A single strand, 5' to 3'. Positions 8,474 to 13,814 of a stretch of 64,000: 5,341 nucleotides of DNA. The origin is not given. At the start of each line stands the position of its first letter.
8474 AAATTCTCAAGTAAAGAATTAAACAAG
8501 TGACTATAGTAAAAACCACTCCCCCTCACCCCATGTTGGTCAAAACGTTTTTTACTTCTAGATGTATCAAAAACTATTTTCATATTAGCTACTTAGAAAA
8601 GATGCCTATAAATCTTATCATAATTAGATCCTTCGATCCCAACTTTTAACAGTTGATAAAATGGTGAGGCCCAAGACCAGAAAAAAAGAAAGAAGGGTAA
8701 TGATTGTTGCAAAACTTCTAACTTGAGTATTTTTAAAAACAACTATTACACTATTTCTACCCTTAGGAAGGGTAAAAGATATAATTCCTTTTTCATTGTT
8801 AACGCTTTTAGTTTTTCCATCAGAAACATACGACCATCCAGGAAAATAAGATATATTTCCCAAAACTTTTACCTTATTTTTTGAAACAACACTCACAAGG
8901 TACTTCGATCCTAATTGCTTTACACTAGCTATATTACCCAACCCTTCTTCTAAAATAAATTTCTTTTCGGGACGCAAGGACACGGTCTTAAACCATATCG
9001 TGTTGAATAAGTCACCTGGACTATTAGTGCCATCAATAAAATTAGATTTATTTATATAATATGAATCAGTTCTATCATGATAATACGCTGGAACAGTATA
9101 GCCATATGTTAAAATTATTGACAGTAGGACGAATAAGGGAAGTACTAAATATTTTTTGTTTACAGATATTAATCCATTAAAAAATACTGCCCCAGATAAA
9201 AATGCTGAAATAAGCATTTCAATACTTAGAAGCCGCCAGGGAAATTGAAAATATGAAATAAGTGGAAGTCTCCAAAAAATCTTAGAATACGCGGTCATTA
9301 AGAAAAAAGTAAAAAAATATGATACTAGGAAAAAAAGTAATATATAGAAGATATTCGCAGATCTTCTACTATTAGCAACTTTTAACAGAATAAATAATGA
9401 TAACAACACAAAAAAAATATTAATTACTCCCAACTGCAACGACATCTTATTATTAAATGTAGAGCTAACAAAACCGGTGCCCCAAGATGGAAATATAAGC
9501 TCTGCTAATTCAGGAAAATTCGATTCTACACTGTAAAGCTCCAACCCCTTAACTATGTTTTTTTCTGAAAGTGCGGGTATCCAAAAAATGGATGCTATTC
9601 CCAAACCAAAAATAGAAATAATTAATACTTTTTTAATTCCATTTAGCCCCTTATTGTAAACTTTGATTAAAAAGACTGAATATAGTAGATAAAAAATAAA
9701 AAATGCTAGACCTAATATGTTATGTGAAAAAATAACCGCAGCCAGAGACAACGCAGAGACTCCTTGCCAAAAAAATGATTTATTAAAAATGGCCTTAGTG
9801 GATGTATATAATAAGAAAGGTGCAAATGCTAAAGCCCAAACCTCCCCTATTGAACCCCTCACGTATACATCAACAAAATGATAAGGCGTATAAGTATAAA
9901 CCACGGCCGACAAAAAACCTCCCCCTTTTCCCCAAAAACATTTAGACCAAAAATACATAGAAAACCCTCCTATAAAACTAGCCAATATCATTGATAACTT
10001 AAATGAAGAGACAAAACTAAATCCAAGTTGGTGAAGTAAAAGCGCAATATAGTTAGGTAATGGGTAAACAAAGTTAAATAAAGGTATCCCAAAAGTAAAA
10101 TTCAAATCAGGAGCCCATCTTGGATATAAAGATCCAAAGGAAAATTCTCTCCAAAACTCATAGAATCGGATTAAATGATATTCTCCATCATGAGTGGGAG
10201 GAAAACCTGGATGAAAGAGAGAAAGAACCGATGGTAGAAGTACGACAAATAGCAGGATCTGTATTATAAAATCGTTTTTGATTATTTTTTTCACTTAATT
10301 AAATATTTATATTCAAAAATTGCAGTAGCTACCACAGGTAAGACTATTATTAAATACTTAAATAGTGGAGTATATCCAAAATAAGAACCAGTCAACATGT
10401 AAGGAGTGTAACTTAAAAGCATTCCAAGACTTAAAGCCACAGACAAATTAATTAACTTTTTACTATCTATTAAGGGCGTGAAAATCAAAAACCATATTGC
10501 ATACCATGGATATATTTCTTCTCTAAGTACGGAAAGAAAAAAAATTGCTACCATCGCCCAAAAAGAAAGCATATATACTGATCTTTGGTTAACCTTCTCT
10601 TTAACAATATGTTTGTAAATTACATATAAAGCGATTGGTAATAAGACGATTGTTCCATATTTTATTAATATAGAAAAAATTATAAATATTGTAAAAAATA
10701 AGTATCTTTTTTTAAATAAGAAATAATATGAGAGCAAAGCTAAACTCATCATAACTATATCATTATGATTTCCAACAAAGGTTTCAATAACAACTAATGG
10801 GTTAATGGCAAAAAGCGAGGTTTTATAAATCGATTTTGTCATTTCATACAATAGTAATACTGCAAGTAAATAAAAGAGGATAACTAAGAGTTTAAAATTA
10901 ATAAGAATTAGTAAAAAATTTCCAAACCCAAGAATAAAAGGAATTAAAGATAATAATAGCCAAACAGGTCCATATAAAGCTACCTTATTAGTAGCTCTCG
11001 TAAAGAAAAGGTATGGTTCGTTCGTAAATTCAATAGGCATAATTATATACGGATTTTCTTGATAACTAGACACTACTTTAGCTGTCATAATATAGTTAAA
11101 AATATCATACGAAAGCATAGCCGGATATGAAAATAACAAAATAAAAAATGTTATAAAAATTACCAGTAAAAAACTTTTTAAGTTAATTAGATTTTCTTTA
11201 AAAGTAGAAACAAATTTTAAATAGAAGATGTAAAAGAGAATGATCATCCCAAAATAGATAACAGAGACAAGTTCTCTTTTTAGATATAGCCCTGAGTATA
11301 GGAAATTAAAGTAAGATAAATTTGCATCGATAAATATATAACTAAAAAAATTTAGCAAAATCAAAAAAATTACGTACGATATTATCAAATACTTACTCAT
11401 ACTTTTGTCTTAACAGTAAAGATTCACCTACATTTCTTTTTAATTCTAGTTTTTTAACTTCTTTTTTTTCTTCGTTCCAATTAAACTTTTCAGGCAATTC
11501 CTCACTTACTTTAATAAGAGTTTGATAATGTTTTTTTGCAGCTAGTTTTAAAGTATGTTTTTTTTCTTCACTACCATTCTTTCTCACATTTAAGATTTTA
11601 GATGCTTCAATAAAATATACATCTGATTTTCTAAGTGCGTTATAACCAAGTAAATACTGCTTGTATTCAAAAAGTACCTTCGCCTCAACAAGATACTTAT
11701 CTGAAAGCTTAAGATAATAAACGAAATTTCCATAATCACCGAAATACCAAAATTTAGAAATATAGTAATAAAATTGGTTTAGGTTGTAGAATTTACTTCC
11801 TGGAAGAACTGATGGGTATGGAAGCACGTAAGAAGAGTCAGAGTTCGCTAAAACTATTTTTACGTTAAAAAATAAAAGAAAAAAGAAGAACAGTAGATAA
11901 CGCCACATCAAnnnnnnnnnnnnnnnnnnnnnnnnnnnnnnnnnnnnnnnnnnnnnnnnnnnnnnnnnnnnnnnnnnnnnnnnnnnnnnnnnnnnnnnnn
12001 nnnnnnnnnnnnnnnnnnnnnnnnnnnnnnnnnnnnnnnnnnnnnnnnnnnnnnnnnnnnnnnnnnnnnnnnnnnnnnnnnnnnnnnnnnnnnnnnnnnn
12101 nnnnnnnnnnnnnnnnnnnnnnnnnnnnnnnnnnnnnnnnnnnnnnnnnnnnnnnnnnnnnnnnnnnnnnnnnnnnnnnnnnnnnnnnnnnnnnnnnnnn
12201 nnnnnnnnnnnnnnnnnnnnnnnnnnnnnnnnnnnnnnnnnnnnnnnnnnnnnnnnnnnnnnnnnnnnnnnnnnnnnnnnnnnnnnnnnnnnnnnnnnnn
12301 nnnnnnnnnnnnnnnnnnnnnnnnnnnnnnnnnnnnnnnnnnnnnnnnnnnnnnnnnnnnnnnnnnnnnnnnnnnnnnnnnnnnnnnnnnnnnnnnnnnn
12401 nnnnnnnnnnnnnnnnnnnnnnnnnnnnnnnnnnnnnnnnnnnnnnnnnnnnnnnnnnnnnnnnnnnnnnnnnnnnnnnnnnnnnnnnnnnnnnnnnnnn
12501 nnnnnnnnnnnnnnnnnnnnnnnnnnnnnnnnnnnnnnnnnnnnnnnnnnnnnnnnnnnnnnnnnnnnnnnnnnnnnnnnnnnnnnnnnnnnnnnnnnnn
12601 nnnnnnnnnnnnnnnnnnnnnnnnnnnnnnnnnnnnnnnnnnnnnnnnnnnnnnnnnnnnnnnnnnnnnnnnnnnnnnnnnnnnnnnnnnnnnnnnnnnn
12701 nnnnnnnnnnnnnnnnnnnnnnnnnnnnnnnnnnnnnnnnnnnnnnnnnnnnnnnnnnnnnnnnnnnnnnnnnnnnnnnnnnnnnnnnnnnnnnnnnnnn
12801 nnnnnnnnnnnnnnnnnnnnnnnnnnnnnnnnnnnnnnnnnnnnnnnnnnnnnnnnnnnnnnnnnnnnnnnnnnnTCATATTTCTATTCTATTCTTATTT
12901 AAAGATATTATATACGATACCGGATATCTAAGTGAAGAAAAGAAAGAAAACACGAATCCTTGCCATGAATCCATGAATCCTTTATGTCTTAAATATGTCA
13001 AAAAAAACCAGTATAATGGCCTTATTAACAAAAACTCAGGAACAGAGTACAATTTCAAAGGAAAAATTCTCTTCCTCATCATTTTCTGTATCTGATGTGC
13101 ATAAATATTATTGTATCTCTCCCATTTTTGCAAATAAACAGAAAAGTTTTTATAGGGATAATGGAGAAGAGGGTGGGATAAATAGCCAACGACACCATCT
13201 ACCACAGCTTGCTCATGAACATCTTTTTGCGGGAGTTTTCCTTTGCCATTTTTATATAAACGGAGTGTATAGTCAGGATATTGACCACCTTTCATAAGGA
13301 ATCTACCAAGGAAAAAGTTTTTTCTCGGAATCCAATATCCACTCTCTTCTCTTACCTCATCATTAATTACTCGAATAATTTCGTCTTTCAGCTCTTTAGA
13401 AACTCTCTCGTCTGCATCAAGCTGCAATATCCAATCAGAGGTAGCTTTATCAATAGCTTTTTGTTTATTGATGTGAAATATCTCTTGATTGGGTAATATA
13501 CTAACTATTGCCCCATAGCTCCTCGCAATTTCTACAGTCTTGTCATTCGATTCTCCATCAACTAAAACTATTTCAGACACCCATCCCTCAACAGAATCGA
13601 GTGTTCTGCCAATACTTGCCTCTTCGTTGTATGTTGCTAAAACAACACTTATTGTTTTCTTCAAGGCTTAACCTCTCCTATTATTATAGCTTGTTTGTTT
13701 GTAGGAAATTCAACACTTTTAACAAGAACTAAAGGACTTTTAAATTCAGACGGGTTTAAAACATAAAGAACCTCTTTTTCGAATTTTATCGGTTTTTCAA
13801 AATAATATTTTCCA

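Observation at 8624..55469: Uncharacterised family C (HDG...PRW...GYG) looks like a short, divergent YfhO relative sharing the YfhO C-terminal YFPGW module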

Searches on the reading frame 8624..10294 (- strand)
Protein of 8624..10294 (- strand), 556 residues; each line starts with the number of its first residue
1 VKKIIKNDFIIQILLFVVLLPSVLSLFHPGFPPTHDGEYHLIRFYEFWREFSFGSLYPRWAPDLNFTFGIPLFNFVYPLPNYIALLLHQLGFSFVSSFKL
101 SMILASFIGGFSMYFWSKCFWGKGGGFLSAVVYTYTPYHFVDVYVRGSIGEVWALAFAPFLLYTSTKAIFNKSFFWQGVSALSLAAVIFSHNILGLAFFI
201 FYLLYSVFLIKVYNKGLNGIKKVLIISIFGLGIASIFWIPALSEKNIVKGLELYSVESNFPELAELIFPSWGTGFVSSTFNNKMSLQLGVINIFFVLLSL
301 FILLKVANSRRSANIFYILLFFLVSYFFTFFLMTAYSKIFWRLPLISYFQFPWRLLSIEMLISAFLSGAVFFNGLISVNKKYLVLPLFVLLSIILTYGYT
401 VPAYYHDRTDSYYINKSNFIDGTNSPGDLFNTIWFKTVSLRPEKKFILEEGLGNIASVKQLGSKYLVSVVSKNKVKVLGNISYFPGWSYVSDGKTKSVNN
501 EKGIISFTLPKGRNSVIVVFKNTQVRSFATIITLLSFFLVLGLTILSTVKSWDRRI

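Call 4: search_protein_families(library=pfam, proteins=[window:8624-10294:-], max_evalue=1)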
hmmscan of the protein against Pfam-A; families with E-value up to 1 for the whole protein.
window:8624-10294:- (556 aa): 2 families
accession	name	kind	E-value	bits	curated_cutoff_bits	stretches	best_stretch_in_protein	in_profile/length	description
PF10131.15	PTPS_related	-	6.2e-09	35.3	26.4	1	75-402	3-311/621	6-pyruvoyl-tetrahydropterin synthase related domain; membrane protein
PF21704.3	POLH-Rev1_HhH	-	0.14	12.9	27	1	455-484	3-32/56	DNApol eta/Rev1, HhH motif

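Call 5: search_protein_families(library=ncbifam, proteins=[window:8624-10294:-], max_evalue=1)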
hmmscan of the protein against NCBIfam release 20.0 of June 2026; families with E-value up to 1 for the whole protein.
window:8624-10294:- (556 aa): 0 families

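Call 9: search_solved_structures(query=A1, max_evalue=10)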
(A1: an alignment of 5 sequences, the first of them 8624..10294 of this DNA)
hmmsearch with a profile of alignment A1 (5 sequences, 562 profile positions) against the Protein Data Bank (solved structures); distinct sequences matched with E-value up to 10: 0.

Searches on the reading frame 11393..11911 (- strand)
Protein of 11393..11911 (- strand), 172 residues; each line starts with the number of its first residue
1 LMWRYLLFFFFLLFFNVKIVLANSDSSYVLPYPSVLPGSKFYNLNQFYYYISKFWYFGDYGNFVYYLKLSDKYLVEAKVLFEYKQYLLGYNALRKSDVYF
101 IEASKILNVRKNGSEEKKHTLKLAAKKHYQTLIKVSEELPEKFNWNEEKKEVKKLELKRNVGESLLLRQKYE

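Call 16: search_protein_families(library=pfam, proteins=[window:11393-11911:-], max_evalue=0.001)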
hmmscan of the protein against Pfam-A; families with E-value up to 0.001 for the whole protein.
window:11393-11911:- (172 aa): 1 family
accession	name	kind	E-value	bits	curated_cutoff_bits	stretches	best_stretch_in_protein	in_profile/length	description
PF18915.5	DUF5667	-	0.00013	22.7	27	1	34-141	1-98/99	Domain of unknown function (DUF5667)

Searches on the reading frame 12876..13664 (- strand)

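Call 19: search_protein_families(library=pfam, proteins=[window:12876-13664:-], max_evalue=0.001)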
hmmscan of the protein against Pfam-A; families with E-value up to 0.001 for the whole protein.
window:12876-13664:- (262 aa): 2 families
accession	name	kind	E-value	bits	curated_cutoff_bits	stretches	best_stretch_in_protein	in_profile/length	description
PF00535.33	Glycos_transf_2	-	2.8e-18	66.9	23.3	1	6-103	1-106/168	Glycosyl transferase family 2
PF13704.12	Glyco_tranf_2_4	-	1.7e-05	25.6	27.5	1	13-86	2-82/98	Glycosyl transferase family 2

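Call 57: search_protein_families(library=ncbifam, proteins=[window:12876-13664:-], max_evalue=0.00001)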
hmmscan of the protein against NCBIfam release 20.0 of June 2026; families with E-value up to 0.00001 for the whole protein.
window:12876-13664:- (262 aa): 5 families
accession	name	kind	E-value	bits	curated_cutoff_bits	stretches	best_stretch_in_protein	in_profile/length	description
TIGR04283.1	glyco_like_mftF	equivalog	7.4e-13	48.6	182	1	5-105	1-102/221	TIGR04283 family arsenosugar biosynthesis glycosyltransferase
TIGR04195.1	S_glycosyl_SunS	equivalog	2e-12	46.7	350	1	4-99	58-154/421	SunS family peptide S-glycosyltransferase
NF010496.0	PRK13915.1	equivalog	1.5e-08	34.1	262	1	2-55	30-89/307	glucosyl-3-phosphoglycerate synthase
TIGR04182.1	glyco_TIGR04182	equivalog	4.8e-08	32.7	325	1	5-97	2-94/293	S-layer glycoprotein N-glycosyltransferase AglJ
NF041391.1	DPhHxTase_Halo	equivalog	7.2e-08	31.7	375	1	10-103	2-96/213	dolichyl-phosphate hexose transferase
